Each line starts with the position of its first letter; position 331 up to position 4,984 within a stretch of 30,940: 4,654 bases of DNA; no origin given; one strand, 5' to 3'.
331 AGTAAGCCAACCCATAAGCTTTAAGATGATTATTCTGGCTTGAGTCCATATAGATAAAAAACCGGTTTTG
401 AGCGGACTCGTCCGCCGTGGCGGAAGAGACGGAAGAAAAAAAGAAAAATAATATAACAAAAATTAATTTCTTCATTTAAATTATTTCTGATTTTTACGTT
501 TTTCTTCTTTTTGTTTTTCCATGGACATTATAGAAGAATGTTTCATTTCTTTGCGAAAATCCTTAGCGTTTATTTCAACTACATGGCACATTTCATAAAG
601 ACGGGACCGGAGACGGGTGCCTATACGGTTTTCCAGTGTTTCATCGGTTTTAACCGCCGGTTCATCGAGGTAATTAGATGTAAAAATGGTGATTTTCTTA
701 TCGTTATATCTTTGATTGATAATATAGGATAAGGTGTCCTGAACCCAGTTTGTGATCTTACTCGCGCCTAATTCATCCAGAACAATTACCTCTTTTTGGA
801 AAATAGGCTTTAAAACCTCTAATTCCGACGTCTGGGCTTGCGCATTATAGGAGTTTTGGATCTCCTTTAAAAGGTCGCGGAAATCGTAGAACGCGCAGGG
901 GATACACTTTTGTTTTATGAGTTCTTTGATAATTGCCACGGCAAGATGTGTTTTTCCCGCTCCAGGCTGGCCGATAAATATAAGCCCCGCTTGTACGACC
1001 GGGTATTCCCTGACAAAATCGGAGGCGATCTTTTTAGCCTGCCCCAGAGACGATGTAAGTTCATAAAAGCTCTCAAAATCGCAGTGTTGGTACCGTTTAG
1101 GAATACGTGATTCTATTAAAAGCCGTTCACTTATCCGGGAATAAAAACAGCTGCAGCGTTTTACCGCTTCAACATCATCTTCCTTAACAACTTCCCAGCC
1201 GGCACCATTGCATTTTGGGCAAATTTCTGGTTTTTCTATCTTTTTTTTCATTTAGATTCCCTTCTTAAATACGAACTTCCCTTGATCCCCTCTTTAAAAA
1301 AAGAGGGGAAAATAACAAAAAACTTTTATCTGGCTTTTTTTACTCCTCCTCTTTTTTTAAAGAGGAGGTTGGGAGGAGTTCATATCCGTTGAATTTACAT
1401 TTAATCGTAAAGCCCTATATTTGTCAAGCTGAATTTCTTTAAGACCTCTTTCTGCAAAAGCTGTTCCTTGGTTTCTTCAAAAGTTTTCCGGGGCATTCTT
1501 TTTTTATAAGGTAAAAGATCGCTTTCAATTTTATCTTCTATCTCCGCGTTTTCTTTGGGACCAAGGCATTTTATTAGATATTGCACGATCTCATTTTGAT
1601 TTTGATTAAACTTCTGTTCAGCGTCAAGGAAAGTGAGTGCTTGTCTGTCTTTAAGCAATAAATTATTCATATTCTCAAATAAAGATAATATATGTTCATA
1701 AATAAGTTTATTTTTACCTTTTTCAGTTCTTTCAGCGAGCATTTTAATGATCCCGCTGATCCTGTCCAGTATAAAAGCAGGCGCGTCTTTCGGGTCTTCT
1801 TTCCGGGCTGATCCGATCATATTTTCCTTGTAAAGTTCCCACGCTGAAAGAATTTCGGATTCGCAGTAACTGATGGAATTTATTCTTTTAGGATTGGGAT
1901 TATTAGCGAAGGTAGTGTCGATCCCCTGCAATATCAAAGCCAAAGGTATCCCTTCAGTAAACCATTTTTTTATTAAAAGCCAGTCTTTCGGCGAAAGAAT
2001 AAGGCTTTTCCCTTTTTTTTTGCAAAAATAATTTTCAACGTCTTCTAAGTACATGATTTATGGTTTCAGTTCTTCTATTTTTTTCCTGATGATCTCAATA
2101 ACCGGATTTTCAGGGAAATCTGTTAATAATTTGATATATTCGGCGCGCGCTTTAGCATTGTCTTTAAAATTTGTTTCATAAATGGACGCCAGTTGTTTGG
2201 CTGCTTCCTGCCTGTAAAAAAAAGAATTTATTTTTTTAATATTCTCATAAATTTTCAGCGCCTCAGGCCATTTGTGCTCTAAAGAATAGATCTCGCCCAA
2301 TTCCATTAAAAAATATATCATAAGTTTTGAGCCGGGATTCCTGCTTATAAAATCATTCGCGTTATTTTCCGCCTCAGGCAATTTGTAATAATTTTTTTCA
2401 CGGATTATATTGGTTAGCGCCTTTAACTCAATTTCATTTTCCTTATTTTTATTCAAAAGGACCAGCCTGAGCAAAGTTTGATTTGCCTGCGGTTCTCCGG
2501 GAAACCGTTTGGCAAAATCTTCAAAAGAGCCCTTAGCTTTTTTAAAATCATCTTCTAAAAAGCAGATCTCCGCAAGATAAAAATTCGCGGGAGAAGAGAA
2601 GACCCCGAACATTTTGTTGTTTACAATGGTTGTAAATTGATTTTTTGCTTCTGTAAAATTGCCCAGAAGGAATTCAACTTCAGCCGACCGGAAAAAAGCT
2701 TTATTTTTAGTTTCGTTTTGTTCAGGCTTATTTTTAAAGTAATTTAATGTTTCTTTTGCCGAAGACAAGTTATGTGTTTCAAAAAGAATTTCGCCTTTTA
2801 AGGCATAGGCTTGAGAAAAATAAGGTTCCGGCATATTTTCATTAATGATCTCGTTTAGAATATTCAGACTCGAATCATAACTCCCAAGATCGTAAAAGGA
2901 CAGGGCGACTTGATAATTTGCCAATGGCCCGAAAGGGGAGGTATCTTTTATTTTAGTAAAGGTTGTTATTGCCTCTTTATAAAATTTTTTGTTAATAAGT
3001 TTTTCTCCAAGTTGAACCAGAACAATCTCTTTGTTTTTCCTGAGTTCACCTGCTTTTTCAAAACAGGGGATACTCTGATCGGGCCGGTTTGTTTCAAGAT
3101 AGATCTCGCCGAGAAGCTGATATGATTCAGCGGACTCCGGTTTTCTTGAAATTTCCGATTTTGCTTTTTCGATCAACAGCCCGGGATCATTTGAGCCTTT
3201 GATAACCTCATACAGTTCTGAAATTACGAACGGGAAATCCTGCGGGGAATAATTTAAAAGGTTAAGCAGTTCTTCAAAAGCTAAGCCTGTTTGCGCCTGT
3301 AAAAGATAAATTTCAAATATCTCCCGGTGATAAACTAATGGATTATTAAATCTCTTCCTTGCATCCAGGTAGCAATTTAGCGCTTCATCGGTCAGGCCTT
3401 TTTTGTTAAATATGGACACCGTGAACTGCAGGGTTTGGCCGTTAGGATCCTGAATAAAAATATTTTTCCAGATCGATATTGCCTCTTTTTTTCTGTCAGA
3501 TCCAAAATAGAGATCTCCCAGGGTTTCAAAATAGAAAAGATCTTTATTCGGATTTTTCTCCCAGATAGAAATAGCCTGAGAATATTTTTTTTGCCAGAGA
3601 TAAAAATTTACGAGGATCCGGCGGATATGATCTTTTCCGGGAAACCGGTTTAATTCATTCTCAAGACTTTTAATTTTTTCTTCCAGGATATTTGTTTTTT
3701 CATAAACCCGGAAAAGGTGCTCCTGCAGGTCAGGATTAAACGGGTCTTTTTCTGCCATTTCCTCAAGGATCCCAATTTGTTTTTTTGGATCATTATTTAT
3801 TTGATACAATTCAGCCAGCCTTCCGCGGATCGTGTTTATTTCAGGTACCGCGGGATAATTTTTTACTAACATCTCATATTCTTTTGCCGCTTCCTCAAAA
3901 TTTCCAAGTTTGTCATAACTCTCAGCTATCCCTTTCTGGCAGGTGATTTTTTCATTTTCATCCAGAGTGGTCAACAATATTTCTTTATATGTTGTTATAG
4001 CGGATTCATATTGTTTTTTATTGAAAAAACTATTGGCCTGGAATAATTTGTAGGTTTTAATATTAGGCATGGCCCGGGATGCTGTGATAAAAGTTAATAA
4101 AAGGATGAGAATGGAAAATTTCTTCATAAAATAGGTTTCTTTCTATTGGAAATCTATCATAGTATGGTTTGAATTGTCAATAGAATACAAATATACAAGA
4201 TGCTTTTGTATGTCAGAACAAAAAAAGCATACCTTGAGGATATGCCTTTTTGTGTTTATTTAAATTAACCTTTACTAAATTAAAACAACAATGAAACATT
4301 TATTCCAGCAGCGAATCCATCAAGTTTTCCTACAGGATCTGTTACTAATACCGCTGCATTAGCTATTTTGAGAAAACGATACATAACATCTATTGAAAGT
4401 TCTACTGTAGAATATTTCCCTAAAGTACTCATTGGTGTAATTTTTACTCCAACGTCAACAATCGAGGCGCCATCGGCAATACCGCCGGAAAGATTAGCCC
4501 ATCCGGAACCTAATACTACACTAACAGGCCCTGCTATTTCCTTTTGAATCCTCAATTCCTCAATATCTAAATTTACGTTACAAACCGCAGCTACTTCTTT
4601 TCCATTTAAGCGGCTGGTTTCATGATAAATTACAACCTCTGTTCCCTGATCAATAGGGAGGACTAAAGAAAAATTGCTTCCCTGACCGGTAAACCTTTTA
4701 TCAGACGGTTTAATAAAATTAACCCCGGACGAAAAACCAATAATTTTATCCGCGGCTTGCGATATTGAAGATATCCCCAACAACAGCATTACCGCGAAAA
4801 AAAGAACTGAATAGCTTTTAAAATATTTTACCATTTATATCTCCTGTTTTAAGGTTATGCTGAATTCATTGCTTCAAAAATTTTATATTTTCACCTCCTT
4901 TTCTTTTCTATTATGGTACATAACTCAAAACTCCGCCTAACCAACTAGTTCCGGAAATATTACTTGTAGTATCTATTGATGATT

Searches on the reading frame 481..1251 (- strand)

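Call 97: search_protein_families(library=pfam, proteins=[window:481-1251:-], max_evalue=0.01)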
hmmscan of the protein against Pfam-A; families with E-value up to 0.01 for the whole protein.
window:481-1251:- (256 aa): 13 families
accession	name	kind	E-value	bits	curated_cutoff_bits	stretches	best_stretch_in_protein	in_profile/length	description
PF01695.23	IstB_IS21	-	1.5e-18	67.6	24.1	1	55-238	60-236/238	IstB-like ATP binding protein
PF00004.35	AAA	-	2.2e-06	28.6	21.2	1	90-198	1-114/131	ATPase family associated with various cellular activities (AAA)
PF13173.12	AAA_14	-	9.3e-05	22.9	27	1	91-197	6-103/129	AAA domain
PF20720.3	nSTAND3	-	9.8e-05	22.5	27.2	1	90-132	20-62/155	Novel STAND NTPase 3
PF00308.24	Bac_DnaA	-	0.00011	22.9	23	1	71-214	18-155/162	Bacterial DnaA ATPAse domain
PF24883.2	NPHP3_N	-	0.00017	22.3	24.8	1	90-126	25-60/164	Nephrocystin 3, N-terminal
PF00910.28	RNA_helicase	-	0.0002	22.2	21.5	1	91-183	2-81/105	RNA helicase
PF01443.25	Viral_helicase1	-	0.00067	20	21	1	94-165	5-72/228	Viral superfamily 1 RNA helicase core domain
PF06414.18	Zeta_toxin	-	0.001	19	22.3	1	91-137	20-67/199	Zeta toxin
PF04851.21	ResIII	-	0.0015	18.9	22.5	1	87-200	23-116/164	Type III restriction enzyme, res subunit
PF06068.19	TIP49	-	0.0024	17.5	23.8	1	71-114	34-77/347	TIP49 P-loop domain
PF07728.20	AAA_5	-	0.003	18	22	1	90-182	2-94/139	AAA domain (dynein-related subfamily)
PF13401.12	AAA_22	-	0.0074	17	27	0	90-142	8-67/130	AAA domain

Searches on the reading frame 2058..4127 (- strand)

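Call 3: search_protein_families(library=pfam, proteins=[window:2058-4127:-], max_evalue=1)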
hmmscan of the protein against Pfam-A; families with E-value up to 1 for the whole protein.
window:2058-4127:- (689 aa): 28 families (the best 25 are shown)
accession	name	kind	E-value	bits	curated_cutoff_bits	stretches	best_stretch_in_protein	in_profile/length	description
PF07719.23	TPR_2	-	4e-24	83.1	27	2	333-365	1-33/34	Tetratricopeptide repeat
PF13174.12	TPR_6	-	3.1e-22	78.1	26.3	1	67-92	6-31/33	Tetratricopeptide repeat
PF13428.12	TPR_14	-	3.9e-21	73.8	23.5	1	66-101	6-41/44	Tetratricopeptide repeat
PF13424.12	TPR_12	-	3.7e-18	65.9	30.1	2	31-91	10-75/77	Tetratricopeptide repeat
PF14559.12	TPR_19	-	1.2e-17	64.4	25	1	38-103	5-67/68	Tetratricopeptide repeat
PF13432.12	TPR_16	-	5.1e-14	52.8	32.7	1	68-132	4-65/65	Tetratricopeptide repeat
PF00515.34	TPR_1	-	3e-12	46.2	27.8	2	333-359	1-27/34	Tetratricopeptide repeat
PF12895.13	ANAPC3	-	5.1e-12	46.3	27.2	3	328-392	18-81/82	Anaphase-promoting complex, cyclosome, subunit 3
PF13181.12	TPR_8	-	3.1e-11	42.9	25.7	1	333-364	1-32/34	Tetratricopeptide repeat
PF13176.12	TPR_7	-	6e-11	42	27.9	1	336-367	2-33/36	Tetratricopeptide repeat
PF25058.1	ARM_TT21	-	7.2e-08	33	27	1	53-129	49-125/155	Tetratricopeptide repeat protein 21 ARM repeat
PF13525.12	YfiO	-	8.3e-08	32.7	25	1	473-551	3-81/203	Outer membrane lipoprotein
PF13431.12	TPR_17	-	2.3e-07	31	24.4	1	326-352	6-32/34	Tetratricopeptide repeat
PF13512.12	TPR_18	-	7e-07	29.9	21.9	1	471-601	6-136/145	Tetratricopeptide repeat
PF23914.1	TPR_CcmH_CycH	-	1.2e-06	28.9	42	1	325-379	42-96/158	Cytochrome c-type biogenesis protein H TPR domain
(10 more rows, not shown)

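Call 4: search_protein_families(library=ncbifam, proteins=[window:2058-4127:-], max_evalue=1)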
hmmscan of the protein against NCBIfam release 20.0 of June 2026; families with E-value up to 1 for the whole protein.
window:2058-4127:- (689 aa): 27 families (the best 25 are shown)
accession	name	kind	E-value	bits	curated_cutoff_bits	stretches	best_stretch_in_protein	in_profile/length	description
TIGR02917.1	PEP_TPR_lipo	equivalog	1.2e-29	102.8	312.2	3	57-394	563-898/899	XrtA/PEP-CTERM system TPR-repeat protein PrsT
TIGR03302.1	OM_YfiO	subfamily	4e-24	85.4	81.4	4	467-562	25-120/239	outer membrane protein assembly factor BamD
TIGR02795.1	tol_pal_ybgF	equivalog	9.6e-21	74.6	90.1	5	475-562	2-89/119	tol-pal system protein YbgF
NF040959.1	MamA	equivalog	4.6e-15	55.6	200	4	328-429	66-167/204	magnetosome protein MamA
NF052312.1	T9SS_PorW_SprE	equivalog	7.6e-09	34.8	250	4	323-499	169-352/716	type IX secretion system periplasmic lipoprotein PorW/SprE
NF033762.1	social_mot_Tgl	equivalog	9e-09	35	225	2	324-501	56-230/252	social motility TPR repeat lipoprotein Tgl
TIGR02552.1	LcrH_SycD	equivalog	2.5e-08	33.7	104.8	2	25-108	53-133/136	SycD/LcrH family type III secretion system chaperone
NF053852.1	vesicle_Bd0635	exception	2.7e-08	33.7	250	2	372-430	143-204/223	CpoB-like predatory vesicle lipoprotein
NF052230.1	T9SS_PorE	exception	2.4e-07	29.4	600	3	332-404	56-128/648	PorE family type IX secretion system protein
NF053607.1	CHU_0125_OmpA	equivalog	5.5e-07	28.5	620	3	2-90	2-82/639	CHU_0125 family OmpA-like outer membrane integrity protein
NF047481.1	lipo_LIC12587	subfamily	9.8e-07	28.4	200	2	331-430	92-195/213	LIC12587 family lipoprotein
TIGR00990.1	3a0801s09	subfamily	1.1e-06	27.7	757.25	2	320-565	245-485/615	mitochondrial import receptor subunit TOM70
NF008757.0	PRK11788.1-5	equivalog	1.5e-06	27.6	363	2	26-173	182-323/388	lipopolysaccharide assembly protein LapB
NF008755.0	PRK11788.1-3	equivalog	1.2e-05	24.8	430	1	36-190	82-238/388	lipopolysaccharide assembly protein LapB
NF033756.1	gliding_GltC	equivalog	3.7e-05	22.6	450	1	376-447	126-200/622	adventurous gliding motility protein GltC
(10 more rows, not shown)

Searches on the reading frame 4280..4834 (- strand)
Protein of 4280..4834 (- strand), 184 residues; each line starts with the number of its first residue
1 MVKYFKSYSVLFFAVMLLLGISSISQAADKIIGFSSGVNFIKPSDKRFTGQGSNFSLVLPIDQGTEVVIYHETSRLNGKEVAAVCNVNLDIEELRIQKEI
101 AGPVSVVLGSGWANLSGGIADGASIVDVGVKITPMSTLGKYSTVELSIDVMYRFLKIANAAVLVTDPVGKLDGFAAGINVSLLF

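Call 3: search_protein_families(library=pfam, proteins=[window:4280-4834:-], max_evalue=1)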
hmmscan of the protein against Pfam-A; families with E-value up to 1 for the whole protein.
window:4280-4834:- (184 aa): 0 families

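Call 4: search_protein_families(library=ncbifam, proteins=[window:4280-4834:-], max_evalue=1)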
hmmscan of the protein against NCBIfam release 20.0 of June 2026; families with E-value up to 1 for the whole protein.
window:4280-4834:- (184 aa): 0 families
